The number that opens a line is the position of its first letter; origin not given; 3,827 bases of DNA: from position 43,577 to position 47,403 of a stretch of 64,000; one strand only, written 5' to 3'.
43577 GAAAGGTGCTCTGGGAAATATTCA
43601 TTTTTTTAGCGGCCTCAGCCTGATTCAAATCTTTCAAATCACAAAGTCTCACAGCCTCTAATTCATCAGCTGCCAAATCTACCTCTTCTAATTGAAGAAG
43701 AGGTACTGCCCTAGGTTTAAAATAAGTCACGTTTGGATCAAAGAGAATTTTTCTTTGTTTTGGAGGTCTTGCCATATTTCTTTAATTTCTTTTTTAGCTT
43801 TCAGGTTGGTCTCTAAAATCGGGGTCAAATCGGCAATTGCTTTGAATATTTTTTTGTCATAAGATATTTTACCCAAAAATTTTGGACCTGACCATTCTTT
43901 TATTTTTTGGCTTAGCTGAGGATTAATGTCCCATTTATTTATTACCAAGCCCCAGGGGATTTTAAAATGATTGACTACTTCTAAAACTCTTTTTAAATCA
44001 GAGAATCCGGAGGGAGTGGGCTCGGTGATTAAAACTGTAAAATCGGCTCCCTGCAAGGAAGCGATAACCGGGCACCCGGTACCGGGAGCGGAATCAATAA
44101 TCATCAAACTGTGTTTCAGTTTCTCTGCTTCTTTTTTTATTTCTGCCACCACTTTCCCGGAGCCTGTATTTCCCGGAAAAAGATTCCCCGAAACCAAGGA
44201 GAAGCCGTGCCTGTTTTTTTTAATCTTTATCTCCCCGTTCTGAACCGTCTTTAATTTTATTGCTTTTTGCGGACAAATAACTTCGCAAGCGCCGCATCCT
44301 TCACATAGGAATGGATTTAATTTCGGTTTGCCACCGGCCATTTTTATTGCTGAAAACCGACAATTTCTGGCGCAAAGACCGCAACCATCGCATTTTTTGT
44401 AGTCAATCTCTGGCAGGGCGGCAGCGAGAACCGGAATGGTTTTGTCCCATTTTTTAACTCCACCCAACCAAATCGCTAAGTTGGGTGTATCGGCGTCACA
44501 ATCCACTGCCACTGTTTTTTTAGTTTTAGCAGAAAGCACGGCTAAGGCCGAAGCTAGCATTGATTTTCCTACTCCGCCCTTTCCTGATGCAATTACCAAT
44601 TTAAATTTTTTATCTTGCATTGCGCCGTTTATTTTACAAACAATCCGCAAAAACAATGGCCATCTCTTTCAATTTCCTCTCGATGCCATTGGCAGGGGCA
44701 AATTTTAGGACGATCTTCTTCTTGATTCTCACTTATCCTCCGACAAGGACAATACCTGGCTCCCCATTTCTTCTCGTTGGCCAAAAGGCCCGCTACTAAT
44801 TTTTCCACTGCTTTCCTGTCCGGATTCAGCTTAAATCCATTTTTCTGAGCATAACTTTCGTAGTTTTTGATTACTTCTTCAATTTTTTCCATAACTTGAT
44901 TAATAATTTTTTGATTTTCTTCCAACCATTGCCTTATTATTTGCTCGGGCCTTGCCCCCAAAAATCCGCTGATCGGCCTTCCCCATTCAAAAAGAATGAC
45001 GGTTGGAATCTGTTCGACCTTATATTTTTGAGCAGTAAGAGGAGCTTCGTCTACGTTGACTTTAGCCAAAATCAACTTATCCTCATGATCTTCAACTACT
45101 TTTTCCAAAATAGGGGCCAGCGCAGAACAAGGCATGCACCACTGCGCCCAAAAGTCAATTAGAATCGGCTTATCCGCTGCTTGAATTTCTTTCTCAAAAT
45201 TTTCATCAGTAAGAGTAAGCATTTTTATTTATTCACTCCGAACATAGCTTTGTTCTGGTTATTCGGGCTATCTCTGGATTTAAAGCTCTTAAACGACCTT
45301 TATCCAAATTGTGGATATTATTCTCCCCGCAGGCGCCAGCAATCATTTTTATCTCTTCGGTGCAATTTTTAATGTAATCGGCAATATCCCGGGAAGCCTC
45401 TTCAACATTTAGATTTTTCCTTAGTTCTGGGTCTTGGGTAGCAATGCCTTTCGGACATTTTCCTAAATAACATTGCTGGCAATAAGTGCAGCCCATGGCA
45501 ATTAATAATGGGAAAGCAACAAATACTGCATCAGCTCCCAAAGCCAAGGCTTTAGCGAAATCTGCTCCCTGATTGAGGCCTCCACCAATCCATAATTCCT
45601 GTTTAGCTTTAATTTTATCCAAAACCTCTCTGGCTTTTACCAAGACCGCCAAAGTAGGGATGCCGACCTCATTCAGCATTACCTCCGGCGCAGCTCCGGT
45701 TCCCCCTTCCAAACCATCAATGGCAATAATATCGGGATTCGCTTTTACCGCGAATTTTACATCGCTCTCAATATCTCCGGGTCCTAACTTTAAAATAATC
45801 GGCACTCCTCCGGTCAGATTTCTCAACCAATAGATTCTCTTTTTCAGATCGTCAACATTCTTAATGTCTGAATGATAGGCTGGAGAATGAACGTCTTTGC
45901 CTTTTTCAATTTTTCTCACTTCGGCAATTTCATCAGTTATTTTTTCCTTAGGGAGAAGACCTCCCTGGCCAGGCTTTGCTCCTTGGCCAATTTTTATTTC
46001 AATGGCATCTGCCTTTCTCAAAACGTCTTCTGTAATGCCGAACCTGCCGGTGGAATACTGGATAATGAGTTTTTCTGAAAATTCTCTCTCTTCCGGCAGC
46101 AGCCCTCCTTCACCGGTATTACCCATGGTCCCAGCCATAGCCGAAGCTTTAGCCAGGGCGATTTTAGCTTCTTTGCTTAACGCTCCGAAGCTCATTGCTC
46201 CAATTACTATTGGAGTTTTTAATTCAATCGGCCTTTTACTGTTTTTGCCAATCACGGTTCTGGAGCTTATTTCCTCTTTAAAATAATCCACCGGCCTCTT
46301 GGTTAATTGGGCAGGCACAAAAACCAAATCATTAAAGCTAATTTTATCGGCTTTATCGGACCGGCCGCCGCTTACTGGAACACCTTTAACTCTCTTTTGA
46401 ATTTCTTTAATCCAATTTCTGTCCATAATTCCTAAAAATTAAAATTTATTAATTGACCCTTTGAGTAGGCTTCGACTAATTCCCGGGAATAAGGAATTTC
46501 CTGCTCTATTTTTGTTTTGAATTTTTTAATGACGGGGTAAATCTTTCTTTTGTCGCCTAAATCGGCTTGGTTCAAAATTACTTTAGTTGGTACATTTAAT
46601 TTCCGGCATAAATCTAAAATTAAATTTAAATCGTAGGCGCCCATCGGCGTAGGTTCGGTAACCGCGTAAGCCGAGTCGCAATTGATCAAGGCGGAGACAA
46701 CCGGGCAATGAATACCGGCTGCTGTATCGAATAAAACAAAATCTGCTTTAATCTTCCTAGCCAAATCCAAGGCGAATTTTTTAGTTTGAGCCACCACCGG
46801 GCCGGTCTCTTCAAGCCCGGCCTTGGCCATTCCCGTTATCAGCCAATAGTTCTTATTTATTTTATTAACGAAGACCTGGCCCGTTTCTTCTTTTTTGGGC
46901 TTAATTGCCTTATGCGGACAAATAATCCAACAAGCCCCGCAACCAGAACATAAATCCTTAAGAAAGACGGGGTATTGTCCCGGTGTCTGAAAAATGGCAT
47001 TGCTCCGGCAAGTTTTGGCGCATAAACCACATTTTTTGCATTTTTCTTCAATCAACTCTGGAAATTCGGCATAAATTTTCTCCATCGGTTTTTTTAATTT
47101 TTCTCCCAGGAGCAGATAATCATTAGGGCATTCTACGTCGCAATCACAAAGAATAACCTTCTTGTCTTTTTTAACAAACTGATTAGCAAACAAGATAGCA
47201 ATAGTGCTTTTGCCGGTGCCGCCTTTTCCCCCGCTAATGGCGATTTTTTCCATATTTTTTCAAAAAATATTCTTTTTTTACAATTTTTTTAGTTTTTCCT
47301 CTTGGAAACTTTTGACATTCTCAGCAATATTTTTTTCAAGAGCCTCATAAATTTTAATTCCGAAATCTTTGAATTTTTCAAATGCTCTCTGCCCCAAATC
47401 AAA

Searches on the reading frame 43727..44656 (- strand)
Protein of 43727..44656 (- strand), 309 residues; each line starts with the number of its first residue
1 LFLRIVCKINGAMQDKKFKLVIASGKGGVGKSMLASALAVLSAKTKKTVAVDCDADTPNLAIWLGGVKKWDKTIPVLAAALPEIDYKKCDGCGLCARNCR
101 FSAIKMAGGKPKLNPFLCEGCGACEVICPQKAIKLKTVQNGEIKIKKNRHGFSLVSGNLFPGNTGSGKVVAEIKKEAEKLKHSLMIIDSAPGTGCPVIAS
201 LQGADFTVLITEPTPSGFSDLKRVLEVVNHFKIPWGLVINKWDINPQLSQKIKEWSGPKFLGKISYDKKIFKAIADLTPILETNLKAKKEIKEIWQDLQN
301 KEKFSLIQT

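Call 3: search_protein_families(library=pfam, proteins=[window:43727-44656:-], max_evalue=0.01)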
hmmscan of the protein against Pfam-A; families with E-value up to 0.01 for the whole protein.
window:43727-44656:- (309 aa): 17 families
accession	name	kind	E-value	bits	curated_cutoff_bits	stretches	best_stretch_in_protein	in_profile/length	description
PF01656.29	CbiA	-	9.3e-19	68.1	25.4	1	20-277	1-122/125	CobQ/CobB/MinD/ParA nucleotide binding domain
PF10609.15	ParA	-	1.6e-12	47.8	27.1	1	18-65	4-52/246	NUBPL iron-transfer P-loop NTPase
PF00037.32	Fer4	-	3e-12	46.3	21.1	2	112-134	2-24/24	4Fe-4S binding domain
PF12837.12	Fer4_6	-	3.3e-09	36.7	25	1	82-104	2-24/24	4Fe-4S binding domain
PF12838.12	Fer4_7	-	3.4e-09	37.5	27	2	88-132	1-52/52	4Fe-4S dicluster domain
PF13237.11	Fer4_10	-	6.9e-07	29.5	25.5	2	83-129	3-53/53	4Fe-4S dicluster domain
PF13614.12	AAA_31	-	8.5e-07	29.5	27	1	21-232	5-168/177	AAA domain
PF12797.12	Fer4_2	-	2.8e-06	27.4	24.5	1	82-99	3-20/22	4Fe-4S binding domain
PF14697.11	Fer4_21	-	4.4e-06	27.2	35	1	83-135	2-59/59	4Fe-4S dicluster domain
PF13187.11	Fer4_9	-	4.9e-06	26.9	27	1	88-133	1-52/52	4Fe-4S dicluster domain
PF02374.21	ArsA_ATPase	-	1e-05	25.3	24.3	1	19-54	2-38/305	Anion-transporting ATPase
PF13484.11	Fer4_16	-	1.6e-05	26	30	1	118-141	2-27/66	4Fe-4S double cluster binding domain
PF25160.1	LdpA_Fe-S-bd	-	1.6e-05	25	27.6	1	116-137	26-47/49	LdpA Fe-S cluster-binding domain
PF13459.11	Fer4_15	-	0.00093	20.3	22.4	0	83-99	2-18/66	4Fe-4S single cluster domain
PF00158.32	Sigma54_activat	-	0.0039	17.3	20.2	0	20-60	24-65/168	Sigma-54 interaction domain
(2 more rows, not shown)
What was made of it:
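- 43727..44656 (-): Second MinD/ParA-ferredoxin ATPase (Orp3/Orp4-like); last gene of the operon. The likely start is ATG 44620. PF01656 plus Fer4 (call 3).
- On ORP (orange protein) complex gene cluster: 46432-47253 and 43727-44656 each match PF01656 plus Fer4 x2 (call 3).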

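Call 4: search_protein_families(library=ncbifam, proteins=[window:43727-44656:-], max_evalue=0.01)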
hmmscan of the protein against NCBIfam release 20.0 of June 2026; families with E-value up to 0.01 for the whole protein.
window:43727-44656:- (309 aa): 83 families (the best 25 are shown)
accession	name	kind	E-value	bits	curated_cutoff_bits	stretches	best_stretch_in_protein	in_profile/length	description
NF041136.1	MrpORP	equivalog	2.4e-12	46.8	450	1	17-65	5-54/365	iron-sulfur cluster carrier protein MrpORP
TIGR01969.1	minD_arch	subfamily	4.1e-12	45.8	201.75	2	20-70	3-53/251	cell division ATPase MinD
NF040770.1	hetero_SS_HdrA2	exception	4.5e-12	44.9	1100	1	81-144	571-634/777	CoB-CoM heterodisulfide reductase HdrA2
NF038196.1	ferrodoxin_EFR1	subfamily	2.3e-11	44.2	75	1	87-140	184-236/242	EFR1 family ferrodoxin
TIGR01968.1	minD_bact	equivalog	7.9e-11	41.8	212.9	1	20-65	4-50/261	septum site-determining protein MinD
TIGR02179.1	PorD_KorD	subfamily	1.1e-10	41.5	60.05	1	71-107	39-75/78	2-oxoacid:acceptor oxidoreductase, delta subunit, pyruvate/2-ketoisovalerate family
NF041891.1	hdrA_Methbact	equivalog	2.8e-10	39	1300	1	81-143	566-628/762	ferredoxin:CoB-CoM heterodisulfide reductase subunit HdrA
TIGR02700.1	flavo_MJ0208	hypoth_equivalog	3.7e-10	39.5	251.35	1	81-135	141-196/234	dihydromethanopterin reductase (acceptor)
NF041546.1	ParA_partition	equivalog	2.6e-09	36.9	180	2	172-294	65-200/203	ParA family partition ATPase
TIGR03294.1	FrhG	equivalog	2.7e-09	37.1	245.5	1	87-133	174-220/228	coenzyme F420 hydrogenase subunit gamma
NF041778.1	hetero_SS_HdrA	equivalog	4.9e-09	34.6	1400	1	76-144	576-644/771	ferredoxin:CoB-CoM heterodisulfide reductase subunit HdrA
NF008079.0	PRK10818.1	equivalog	5.9e-09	35.6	508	1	20-66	5-52/270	septum site-determining protein MinD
NF005503.0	PRK07118.1-2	equivalog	1.8e-08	34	252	1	88-139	139-190/292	RnfABCDGE type electron transport complex subunit B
NF040684.1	PorD_Arch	equivalog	4.1e-08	33.2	120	1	80-107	55-82/85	pyruvate synthase subunit PorD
TIGR03371.1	cellulose_yhjQ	equivalog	6.2e-08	32.4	157.85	1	20-56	4-41/246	cellulose biosynthesis protein BcsQ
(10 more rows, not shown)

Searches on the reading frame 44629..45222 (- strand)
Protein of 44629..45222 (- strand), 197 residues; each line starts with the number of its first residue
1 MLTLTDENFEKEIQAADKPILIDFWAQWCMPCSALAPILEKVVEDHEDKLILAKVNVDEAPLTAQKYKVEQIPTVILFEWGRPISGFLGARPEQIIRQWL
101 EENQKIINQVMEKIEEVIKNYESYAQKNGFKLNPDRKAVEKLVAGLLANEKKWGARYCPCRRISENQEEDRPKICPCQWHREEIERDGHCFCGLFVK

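Call 3: search_protein_families(library=pfam, proteins=[window:44629-45222:-], max_evalue=0.01)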
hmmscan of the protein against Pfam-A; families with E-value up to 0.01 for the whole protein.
window:44629-45222:- (197 aa): 10 families
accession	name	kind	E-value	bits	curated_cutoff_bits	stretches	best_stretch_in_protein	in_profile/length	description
PF00085.26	Thioredoxin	-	3.9e-28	97.9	23.5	1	2-101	3-102/103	Thioredoxin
PF02943.20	FeThRed_B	-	5.6e-23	81.4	22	1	114-196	2-86/106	Ferredoxin thioredoxin reductase catalytic beta chain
PF13905.12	Thioredoxin_8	-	9.7e-07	29.5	27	1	18-59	2-45/94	Thioredoxin-like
PF13098.12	Thioredoxin_2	-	2.4e-05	25.1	27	1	16-100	4-104/104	Thioredoxin-like domain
PF00578.27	AhpC-TSA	-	9e-05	22.8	26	1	15-94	23-104/124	AhpC/TSA family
PF13899.12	Thioredoxin_7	-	0.00034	21.1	27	1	12-78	12-81/83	Thioredoxin-like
PF04756.19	OST3_OST6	-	0.0018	18.2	27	1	29-80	46-104/294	OST3 / OST6 family, transporter family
PF14595.12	Thioredoxin_9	-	0.0026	18.1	25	1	7-96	30-122/129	Thioredoxin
PF08534.16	Redoxin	-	0.0026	18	26.6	1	15-64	26-77/148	Redoxin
PF13728.12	TraF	-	0.0041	17.4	23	1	16-79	128-200/224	F plasmid transfer operon protein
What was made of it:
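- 44629..45222 (-): Thioredoxin fused to the ferredoxin-thioredoxin reductase catalytic chain. PF00085, 3.9e-28, plus PF02943, 5.6e-23 (call 3).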

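Call 4: search_protein_families(library=ncbifam, proteins=[window:44629-45222:-], max_evalue=0.01)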
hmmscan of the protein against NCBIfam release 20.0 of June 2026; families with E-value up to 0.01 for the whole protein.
window:44629-45222:- (197 aa): 17 families
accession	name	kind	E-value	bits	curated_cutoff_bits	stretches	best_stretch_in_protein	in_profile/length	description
TIGR01068.1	thioredoxin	equivalog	1.5e-31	108.5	96.8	1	5-103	2-100/101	thioredoxin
NF006898.0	PRK09381.1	equivalog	9.5e-25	87.1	138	1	2-103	6-107/109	thioredoxin TrxA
NF041072.1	FtrB_double_U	equivalog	2.2e-24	85.5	160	1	112-196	7-91/121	FtrB family double-selenoprotein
NF008229.0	PRK10996.1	equivalog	2.8e-23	82.2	125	1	5-104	41-139/141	thioredoxin TrxC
NF047697.1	ThioredTrxAClost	equivalog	1.1e-18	67.3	140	1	1-84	1-84/105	thioredoxin TrxA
TIGR01126.1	pdi_dom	equivalog_domain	8.8e-18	64.5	107.2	1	4-103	1-104/105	protein disulfide-isomerase domain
TIGR01130.1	ER_PDI_fam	subfamily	5.5e-15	55.9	344.25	1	2-116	4-120/476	protein disulfide-isomerase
NF045694.1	seleno_TsoB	exception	2.9e-09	35.5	805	1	11-79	468-544/572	rhodanese/DsbD fusion-like selenoprotein TsoB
NF002854.0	PRK03147.1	subfamily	7.6e-08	32.4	170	1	14-67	59-113/176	thiol-disulfide oxidoreductase ResA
NF041202.1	StoA_CxxC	exception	1.5e-06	28.2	210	1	13-60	48-95/163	endospore biogenesis thiol-disulfide oxidoreductase StoA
TIGR02187.2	PDO_seleno_TRX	equivalog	9.4e-06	25.1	185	1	9-79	8-79/209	protein disulfide oxidoreductase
NF047696.1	ThlDiSintTplARhiz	equivalog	6e-05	22.9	230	1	18-60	98-141/219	thiol:disulfide interchange protein TlpA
TIGR00385.1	dsbE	subfamily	0.00011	21.8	123.15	1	10-44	56-90/173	DsbE family thiol:disulfide interchange protein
NF001419.0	PRK00293.1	subfamily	0.00039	19.1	330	1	12-79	472-545/574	protein-disulfide reductase DsbD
NF010625.0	PRK14018.1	equivalog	0.00059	18.4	522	1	2-46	41-85/521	bifunctional peptide-methionine (S)-S-oxide reductase MsrA/peptide-methionine (R)-S-oxide reductase MsrB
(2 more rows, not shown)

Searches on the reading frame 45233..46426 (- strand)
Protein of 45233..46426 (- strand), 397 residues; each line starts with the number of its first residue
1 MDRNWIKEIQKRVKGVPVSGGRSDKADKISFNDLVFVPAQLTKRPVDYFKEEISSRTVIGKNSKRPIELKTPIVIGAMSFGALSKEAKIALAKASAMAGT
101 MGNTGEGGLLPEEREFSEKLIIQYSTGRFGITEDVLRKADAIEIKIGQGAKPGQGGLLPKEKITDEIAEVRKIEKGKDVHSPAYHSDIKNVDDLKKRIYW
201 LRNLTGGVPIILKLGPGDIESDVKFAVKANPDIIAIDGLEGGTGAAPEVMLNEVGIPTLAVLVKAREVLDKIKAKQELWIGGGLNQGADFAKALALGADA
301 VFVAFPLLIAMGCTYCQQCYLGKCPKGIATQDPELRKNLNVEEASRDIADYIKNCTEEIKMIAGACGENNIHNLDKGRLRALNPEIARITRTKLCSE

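Call 3: search_protein_families(library=pfam, proteins=[window:45233-46426:-], max_evalue=0.01)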
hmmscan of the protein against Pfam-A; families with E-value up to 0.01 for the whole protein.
window:45233-46426:- (397 aa): 3 families
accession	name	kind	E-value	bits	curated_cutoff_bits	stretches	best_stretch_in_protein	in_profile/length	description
PF01645.23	Glu_synthase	-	6.1e-115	384.7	20.4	1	51-368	50-368/369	Conserved region in glutamate synthase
PF01070.24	FMN_dh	-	2.2e-10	40.6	24.9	1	198-312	210-310/350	FMN-dependent dehydrogenase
PF00478.31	IMPDH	-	6.7e-06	25.8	25.6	1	251-303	185-235/345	IMP dehydrogenase / GMP reductase domain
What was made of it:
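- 45233..46426 (-): Stand-alone glutamate-synthase FMN-domain protein; operon member in this genome. PF01645, 6e-115 (call 3).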

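Call 4: search_protein_families(library=ncbifam, proteins=[window:45233-46426:-], max_evalue=0.01)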
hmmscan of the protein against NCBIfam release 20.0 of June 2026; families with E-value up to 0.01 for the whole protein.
window:45233-46426:- (397 aa): 6 families
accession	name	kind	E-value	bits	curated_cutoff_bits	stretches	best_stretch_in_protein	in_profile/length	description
NF008730.0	PRK11750.1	equivalog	1.7e-57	194.7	1047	1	76-374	864-1165/1490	glutamate synthase large subunit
TIGR02151.1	IPP_isom_2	equivalog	6.8e-10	38.4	281.3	1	250-310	238-294/338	type 2 isopentenyl-diphosphate Delta-isomerase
TIGR03966.1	actino_HemFlav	equivalog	1.5e-06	27.2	470.85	1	263-311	290-338/385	pre-mycofactocin synthase MftD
NF003302.0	PRK04302.1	subfamily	0.0014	18.4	132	1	264-304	162-202/223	triose-phosphate isomerase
TIGR01302.1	IMP_dehydrog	equivalog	0.007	15.3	481.5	0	253-303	307-355/450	IMP dehydrogenase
TIGR03151.1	enACPred_II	equivalog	0.0076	15.6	453.1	0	259-315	147-201/307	enoyl-[acyl-carrier-protein] reductase FabK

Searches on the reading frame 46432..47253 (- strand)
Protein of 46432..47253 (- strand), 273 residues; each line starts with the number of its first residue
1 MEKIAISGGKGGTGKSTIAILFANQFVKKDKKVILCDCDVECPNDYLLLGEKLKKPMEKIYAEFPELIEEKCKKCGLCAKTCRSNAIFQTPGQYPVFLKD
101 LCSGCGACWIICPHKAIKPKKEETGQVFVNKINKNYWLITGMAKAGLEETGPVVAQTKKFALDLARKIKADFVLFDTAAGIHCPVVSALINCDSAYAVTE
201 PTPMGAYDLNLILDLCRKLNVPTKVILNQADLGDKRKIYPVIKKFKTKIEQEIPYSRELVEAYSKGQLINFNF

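Call 3: search_protein_families(library=pfam, proteins=[window:46432-47253:-], max_evalue=0.01)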
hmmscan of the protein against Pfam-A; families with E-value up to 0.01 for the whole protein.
window:46432-47253:- (273 aa): 18 families
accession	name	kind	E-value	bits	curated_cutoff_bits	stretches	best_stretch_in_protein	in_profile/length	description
PF01656.29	CbiA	-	5.5e-15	55.9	25.4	1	4-268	1-124/125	CobQ/CobB/MinD/ParA nucleotide binding domain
PF00037.32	Fer4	-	1.2e-10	41.1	21.1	2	96-118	2-24/24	4Fe-4S binding domain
PF10609.15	ParA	-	8.1e-10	39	27.1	1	2-59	4-61/246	NUBPL iron-transfer P-loop NTPase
PF13614.12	AAA_31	-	2.4e-09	37.8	27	1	1-41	1-41/177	AAA domain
PF12838.12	Fer4_7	-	1.6e-08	35.3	27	2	102-123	2-23/52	4Fe-4S dicluster domain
PF12837.12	Fer4_6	-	5.7e-08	32.8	25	2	95-117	2-24/24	4Fe-4S binding domain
PF14697.11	Fer4_21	-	9.9e-08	32.4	35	1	69-117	5-57/59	4Fe-4S dicluster domain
PF13187.11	Fer4_9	-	1.8e-06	28.3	27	1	71-117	1-52/52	4Fe-4S dicluster domain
PF13237.11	Fer4_10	-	4.7e-06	26.9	25.5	1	96-123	3-32/53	4Fe-4S dicluster domain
PF00142.24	Fer4_NifH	-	8e-06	26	25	1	3-56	2-54/271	4Fe-4S iron sulfur cluster binding proteins, NifH/frxC family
PF25160.1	LdpA_Fe-S-bd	-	1.4e-05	25.2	27.6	1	78-119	9-45/49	LdpA Fe-S cluster-binding domain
PF13484.11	Fer4_16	-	3.6e-05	24.9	30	1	102-123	2-24/66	4Fe-4S double cluster binding domain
PF12800.12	Fer4_4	-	0.00076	20.1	24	0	100-113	2-15/17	4Fe-4S binding domain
PF02374.21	ArsA_ATPase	-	0.00083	19.1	24.3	1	4-39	3-38/305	Anion-transporting ATPase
PF16575.11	CLP1_P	-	0.00086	19.6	26.6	1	9-40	1-32/188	mRNA cleavage and polyadenylation factor CLP1 P-loop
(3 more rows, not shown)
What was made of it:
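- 46432..47253 (-): MinD/ParA-type P-loop ATPase with two 4Fe-4S ferredoxin motifs (Orp3/Orp4-like). PF01656 plus Fer4 x2 (call 3).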

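Call 4: search_protein_families(library=ncbifam, proteins=[window:46432-47253:-], max_evalue=0.01)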
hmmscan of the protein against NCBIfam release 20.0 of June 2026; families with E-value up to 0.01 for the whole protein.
window:46432-47253:- (273 aa): 74 families (the best 25 are shown)
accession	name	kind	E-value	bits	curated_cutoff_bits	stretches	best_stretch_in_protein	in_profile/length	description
TIGR04041.1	activase_YjjW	hypoth_equivalog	2.2e-11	43.7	250.2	1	65-183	37-150/276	YjjW family glycine radical enzyme activase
NF007202.0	PRK09623.1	equivalog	1.3e-10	41.5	166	1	28-123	9-104/105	3-methyl-2-oxobutanoate dehydrogenase subunit delta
NF041546.1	ParA_partition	equivalog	7.5e-10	38.7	180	1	4-39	2-37/203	ParA family partition ATPase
NF007203.0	PRK09624.1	equivalog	9.6e-10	38.6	171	1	64-121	45-102/105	pyuvate ferredoxin oxidoreductase subunit delta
NF047398.1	AAA_KGGVGR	domain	1.9e-09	38.2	90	1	4-44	5-45/190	KGGVGR-motif variant AAA ATPase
NF041136.1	MrpORP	equivalog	2.6e-09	36.8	450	1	2-66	6-70/365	iron-sulfur cluster carrier protein MrpORP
TIGR01969.1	minD_arch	subfamily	3.8e-09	36.1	201.75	1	4-53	3-53/251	cell division ATPase MinD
NF040770.1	hetero_SS_HdrA2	exception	3.9e-09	35.2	1100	1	65-128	572-634/777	CoB-CoM heterodisulfide reductase HdrA2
TIGR01968.1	minD_bact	equivalog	4.2e-09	36.1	212.9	1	4-51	4-51/261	septum site-determining protein MinD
NF038196.1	ferrodoxin_EFR1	subfamily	4.5e-09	36.7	75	1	68-124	182-236/242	EFR1 family ferrodoxin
NF040684.1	PorD_Arch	equivalog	4.6e-09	36.3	120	1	65-123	27-85/85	pyruvate synthase subunit PorD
TIGR02179.1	PorD_KorD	subfamily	1.2e-08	34.9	60.05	1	94-124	19-49/78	2-oxoacid:acceptor oxidoreductase, delta subunit, pyruvate/2-ketoisovalerate family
NF058577.1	FdxA_fam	equivalog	1.5e-08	34.7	65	1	68-116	5-52/52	4Fe-4S ferredoxin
TIGR02700.1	flavo_MJ0208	hypoth_equivalog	2.6e-08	33.4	251.35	1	60-123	137-200/234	dihydromethanopterin reductase (acceptor)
NF043069.1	T4HPD_activ_SAM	equivalog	3.9e-08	33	425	1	67-170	48-150/299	trans-4-hydroxy-L-proline dehydratase activase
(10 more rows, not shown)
